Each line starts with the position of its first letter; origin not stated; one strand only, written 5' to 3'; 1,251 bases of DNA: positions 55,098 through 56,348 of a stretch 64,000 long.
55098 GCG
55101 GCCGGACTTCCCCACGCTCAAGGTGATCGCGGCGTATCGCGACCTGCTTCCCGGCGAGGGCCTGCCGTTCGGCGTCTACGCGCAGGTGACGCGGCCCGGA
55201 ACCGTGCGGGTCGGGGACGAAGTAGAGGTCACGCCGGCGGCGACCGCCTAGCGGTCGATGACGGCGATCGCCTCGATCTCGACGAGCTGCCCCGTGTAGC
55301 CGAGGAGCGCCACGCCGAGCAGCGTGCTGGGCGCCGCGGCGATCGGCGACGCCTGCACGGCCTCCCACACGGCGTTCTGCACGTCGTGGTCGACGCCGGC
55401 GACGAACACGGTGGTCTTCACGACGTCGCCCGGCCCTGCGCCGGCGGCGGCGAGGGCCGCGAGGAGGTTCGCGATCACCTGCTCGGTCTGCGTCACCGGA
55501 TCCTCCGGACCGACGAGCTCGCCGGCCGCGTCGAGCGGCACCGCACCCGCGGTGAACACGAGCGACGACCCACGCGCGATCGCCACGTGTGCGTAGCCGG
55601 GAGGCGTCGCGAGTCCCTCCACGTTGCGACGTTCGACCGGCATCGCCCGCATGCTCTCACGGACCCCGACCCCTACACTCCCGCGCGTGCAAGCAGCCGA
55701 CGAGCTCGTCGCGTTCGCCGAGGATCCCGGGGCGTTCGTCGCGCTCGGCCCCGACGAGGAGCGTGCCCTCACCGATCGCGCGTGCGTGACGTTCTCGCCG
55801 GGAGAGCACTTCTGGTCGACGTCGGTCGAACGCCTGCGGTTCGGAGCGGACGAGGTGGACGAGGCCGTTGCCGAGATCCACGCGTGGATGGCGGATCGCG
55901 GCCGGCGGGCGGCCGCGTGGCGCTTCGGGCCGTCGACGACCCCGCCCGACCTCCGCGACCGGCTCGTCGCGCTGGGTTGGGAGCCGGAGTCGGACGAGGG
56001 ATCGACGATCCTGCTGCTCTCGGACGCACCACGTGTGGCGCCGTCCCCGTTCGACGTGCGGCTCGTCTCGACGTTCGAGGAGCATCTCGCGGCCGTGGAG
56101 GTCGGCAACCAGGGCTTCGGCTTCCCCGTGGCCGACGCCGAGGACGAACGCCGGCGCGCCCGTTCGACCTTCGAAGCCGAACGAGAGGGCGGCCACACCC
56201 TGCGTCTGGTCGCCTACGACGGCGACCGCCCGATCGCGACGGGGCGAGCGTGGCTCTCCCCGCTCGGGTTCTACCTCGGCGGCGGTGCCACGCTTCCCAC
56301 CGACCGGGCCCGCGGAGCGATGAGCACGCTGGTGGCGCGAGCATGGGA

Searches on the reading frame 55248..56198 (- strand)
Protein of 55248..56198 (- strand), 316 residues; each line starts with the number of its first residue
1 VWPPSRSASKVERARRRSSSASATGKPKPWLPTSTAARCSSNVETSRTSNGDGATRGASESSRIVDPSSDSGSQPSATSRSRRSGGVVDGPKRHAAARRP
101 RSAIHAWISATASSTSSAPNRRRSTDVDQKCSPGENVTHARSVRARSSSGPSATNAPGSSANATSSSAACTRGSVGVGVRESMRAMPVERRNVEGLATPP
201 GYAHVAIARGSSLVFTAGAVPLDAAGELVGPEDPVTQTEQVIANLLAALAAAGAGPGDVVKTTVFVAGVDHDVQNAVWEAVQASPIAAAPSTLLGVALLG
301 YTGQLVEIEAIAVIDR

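Call 21: search_protein_families(library=pfam, proteins=[window:55248-56198:-])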
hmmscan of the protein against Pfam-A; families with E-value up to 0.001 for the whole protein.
window:55248-56198:- (316 aa): 1 family
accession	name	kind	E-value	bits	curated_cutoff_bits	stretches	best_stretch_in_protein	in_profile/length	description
PF01042.26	Ribonuc_L-PSP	-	2.3e-21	76.4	27.3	1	202-314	11-121/121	Endoribonuclease L-PSP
